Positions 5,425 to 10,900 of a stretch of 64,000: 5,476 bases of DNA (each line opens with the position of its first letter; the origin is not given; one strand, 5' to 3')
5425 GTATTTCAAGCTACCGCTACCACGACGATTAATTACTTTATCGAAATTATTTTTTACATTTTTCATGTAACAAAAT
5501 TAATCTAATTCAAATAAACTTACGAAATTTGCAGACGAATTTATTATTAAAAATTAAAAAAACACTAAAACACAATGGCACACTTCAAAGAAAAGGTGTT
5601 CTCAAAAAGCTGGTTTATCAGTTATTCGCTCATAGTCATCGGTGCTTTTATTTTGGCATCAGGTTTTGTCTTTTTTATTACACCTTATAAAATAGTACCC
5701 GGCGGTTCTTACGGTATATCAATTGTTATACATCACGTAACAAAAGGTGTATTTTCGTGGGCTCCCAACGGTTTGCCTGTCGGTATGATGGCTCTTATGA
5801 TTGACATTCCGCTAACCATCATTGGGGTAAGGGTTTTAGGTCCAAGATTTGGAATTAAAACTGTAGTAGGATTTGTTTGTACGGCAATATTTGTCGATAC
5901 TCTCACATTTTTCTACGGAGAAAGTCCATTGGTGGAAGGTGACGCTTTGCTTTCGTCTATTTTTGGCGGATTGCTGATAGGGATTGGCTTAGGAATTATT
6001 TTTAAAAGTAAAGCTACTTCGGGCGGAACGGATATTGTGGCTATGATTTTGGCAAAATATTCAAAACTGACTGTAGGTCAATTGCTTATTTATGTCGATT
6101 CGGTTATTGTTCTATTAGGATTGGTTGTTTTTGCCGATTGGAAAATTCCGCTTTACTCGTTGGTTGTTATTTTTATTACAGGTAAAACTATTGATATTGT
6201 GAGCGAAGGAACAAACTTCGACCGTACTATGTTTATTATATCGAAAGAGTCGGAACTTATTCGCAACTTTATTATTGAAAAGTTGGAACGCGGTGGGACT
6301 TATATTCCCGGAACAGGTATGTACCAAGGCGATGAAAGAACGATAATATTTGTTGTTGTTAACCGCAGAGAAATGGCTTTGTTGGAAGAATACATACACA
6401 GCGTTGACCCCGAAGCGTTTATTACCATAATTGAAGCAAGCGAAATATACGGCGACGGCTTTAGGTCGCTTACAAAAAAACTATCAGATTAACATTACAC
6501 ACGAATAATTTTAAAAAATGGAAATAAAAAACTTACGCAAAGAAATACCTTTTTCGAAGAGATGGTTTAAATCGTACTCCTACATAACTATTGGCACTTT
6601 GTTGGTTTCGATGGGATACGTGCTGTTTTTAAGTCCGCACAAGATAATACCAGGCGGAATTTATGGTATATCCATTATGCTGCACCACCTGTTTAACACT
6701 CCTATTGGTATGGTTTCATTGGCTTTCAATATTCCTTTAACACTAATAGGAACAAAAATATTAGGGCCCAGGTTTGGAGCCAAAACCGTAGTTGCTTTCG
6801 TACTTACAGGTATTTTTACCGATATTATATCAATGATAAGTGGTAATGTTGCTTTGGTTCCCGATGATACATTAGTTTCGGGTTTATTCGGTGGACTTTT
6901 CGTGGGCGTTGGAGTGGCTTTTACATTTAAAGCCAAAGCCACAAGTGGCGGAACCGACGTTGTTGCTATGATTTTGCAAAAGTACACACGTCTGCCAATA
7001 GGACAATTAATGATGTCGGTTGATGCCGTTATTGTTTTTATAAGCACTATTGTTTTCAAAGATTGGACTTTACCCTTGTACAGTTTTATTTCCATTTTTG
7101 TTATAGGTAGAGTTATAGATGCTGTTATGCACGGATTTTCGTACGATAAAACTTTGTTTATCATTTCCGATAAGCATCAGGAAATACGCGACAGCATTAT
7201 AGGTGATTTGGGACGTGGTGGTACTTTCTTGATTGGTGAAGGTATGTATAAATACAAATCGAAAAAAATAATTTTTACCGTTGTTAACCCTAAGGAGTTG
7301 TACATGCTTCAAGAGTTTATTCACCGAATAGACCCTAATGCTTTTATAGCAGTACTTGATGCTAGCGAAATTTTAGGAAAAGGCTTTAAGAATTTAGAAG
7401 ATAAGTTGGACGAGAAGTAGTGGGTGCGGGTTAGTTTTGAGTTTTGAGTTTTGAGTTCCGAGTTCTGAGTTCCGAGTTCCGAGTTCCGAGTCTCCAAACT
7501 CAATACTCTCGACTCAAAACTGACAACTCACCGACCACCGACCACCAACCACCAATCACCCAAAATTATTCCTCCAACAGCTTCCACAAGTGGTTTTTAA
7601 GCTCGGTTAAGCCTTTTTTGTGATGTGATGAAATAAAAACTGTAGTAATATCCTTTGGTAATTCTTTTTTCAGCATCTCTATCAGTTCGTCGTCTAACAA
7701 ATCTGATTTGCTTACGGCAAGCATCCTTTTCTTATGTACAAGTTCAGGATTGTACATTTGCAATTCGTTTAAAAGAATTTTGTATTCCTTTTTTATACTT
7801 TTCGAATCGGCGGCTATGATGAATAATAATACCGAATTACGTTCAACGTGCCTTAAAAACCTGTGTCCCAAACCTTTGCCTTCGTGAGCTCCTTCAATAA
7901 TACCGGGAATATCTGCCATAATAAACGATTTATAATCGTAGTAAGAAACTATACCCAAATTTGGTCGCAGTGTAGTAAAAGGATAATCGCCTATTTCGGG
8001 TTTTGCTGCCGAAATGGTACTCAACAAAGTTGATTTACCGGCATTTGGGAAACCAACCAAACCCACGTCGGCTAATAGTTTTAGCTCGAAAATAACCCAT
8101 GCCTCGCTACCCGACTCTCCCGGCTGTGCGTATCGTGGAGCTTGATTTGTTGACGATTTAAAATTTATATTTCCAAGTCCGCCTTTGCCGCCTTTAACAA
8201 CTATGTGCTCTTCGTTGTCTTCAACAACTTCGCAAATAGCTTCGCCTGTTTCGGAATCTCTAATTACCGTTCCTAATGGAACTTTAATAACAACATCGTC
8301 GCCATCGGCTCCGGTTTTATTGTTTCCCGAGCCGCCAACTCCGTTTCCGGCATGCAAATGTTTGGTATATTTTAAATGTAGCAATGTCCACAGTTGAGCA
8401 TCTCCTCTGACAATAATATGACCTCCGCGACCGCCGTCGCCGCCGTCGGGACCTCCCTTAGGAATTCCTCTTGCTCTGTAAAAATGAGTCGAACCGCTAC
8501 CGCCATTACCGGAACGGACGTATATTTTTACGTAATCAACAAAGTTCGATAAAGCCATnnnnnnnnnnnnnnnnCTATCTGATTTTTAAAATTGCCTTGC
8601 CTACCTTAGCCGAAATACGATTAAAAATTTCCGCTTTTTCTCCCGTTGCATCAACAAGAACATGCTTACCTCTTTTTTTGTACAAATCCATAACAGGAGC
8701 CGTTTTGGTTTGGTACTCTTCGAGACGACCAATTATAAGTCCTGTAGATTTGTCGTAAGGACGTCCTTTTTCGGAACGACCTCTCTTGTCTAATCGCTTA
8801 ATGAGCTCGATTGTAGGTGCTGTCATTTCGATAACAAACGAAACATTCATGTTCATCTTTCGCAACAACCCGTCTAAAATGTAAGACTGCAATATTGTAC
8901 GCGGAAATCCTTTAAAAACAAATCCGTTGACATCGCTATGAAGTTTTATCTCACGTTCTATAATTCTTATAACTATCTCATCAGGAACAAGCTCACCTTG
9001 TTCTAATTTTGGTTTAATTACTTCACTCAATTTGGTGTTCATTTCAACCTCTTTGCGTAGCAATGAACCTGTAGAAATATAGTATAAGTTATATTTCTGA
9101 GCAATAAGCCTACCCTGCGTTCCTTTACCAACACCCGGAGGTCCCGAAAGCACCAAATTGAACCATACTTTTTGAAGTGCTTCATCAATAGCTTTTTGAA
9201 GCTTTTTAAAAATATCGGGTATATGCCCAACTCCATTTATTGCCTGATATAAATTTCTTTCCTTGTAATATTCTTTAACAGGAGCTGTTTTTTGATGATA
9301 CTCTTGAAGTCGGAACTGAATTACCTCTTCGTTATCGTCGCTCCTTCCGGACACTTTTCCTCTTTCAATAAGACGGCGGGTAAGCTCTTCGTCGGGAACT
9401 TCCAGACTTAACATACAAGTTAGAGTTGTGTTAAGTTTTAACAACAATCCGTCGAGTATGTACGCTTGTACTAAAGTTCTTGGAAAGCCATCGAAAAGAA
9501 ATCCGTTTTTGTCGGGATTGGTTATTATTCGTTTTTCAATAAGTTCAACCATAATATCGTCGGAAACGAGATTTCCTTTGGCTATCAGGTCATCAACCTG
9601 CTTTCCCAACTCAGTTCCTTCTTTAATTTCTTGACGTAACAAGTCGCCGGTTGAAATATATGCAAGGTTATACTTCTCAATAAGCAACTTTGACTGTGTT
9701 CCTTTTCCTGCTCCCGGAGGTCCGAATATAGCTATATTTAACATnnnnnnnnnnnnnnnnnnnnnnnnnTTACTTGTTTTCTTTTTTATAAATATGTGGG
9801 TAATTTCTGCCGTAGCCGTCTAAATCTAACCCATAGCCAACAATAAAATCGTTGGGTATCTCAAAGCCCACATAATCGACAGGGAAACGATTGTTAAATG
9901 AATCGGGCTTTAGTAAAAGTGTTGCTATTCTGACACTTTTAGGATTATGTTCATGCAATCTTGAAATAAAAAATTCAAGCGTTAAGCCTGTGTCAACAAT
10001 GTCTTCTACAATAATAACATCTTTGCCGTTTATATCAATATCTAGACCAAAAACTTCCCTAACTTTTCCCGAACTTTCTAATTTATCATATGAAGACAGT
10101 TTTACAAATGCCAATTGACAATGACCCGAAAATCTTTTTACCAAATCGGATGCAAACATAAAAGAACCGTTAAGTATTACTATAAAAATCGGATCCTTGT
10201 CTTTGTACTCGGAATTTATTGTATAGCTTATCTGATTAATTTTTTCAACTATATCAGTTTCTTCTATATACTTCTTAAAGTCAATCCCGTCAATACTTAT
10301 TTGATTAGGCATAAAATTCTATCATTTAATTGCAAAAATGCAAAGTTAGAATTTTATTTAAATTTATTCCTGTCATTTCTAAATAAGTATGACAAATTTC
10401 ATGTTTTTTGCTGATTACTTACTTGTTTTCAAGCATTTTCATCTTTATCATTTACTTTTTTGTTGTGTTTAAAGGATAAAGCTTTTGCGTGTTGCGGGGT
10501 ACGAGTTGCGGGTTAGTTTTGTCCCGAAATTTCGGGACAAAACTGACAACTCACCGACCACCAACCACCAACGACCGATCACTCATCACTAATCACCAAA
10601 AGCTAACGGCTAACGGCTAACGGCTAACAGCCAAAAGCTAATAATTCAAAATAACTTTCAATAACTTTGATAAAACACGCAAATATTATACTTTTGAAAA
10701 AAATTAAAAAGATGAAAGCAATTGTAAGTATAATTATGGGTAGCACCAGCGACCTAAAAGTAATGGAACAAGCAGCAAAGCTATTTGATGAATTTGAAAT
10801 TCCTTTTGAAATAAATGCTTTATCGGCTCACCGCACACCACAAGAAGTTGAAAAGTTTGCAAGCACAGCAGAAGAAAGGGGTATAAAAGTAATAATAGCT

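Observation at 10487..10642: Perfect 30-nt palindrome inside an element copy placed in a divergent promoter region (hpt <-> purE)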

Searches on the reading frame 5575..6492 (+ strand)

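Call 67: search_protein_families(library=pfam, max_evalue=0.00001, proteins=[window:5575-6492:+])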
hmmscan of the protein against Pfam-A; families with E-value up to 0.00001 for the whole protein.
window:5575-6492:+ (305 aa): 2 families
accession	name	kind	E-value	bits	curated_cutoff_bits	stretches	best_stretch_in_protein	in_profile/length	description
PF02588.21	YitT_membrane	-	1.2e-60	204.9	24.3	1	17-233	2-204/205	Uncharacterised 5xTM membrane BCR, YitT family COG1284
PF10035.14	DUF2179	-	2e-21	76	22.8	1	239-293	1-55/55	Uncharacterized protein conserved in bacteria (DUF2179)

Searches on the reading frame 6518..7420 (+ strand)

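Call 16: search_protein_families(library=pfam, proteins=[window:6518-7420:+])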
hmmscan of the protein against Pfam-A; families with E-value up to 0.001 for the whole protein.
window:6518-7420:+ (300 aa): 2 families
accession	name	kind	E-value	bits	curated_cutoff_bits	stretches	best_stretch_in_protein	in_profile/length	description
PF02588.21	YitT_membrane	-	6.1e-62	209.1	24.3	1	20-227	2-204/205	Uncharacterised 5xTM membrane BCR, YitT family COG1284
PF10035.14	DUF2179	-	1.2e-18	67.1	22.8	1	233-287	1-55/55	Uncharacterized protein conserved in bacteria (DUF2179)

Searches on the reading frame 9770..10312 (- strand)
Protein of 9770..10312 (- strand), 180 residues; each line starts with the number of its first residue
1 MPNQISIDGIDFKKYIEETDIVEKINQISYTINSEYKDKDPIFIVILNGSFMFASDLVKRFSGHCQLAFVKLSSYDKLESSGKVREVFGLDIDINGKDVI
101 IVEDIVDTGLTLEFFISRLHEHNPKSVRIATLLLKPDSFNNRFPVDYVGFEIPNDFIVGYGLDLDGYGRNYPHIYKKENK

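Call 16: search_protein_families(library=pfam, proteins=[window:9770-10312:-])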
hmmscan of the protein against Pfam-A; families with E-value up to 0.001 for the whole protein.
window:9770-10312:- (180 aa): 1 family
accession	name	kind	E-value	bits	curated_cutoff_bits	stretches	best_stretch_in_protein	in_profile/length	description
PF00156.33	Pribosyltran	-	1.2e-26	93.4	26.3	1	20-163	10-156/158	Phosphoribosyl transferase domain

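Call 71: search_protein_families(library=ncbifam, proteins=[window:9770-10312:-], max_evalue=1e-10)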
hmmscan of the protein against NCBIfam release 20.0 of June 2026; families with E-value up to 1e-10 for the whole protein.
window:9770-10312:- (180 aa): 2 families
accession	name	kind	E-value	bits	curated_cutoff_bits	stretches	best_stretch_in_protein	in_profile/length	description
TIGR01203.1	HGPRTase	equivalog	1e-50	171.7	150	1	16-176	3-165/167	hypoxanthine phosphoribosyltransferase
NF006605.0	PRK09162.1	equivalog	2.1e-30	105.5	181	1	16-177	18-180/183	hypoxanthine-guanine phosphoribosyltransferase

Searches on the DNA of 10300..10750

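Call 12: search_rna_families(source=window, start=10300, end=10750, threshold=evalue, max_evalue=10)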
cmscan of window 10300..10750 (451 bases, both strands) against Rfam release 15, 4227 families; matches with E-value up to 10: 4.
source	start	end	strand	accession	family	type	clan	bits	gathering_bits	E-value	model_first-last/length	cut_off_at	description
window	10678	10715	+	RF02584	KRAS_3UTR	Cis-reg;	-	26.3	49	0.6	1-49/49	no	KRAS 3' UTR cis-regulatory element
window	10512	10547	-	RF01061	mir-548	Gene; miRNA;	-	20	90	0.31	25-60/84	no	mir-548 microRNA precursor family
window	10493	10565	+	RF03323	mir-3613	Gene; miRNA;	-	16.2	91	1.4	1-86/86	no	mir-3613 microRNA precursor family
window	10515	10544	-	RF04134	MIR7504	Gene; miRNA;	-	15.6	83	8.2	1-124/124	no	MIR7504 microRNA precursor family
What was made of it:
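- On Known structured RNA (Rfam 15): Only spurious sub-threshold miRNA hits fall on the palindrome (call 12).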
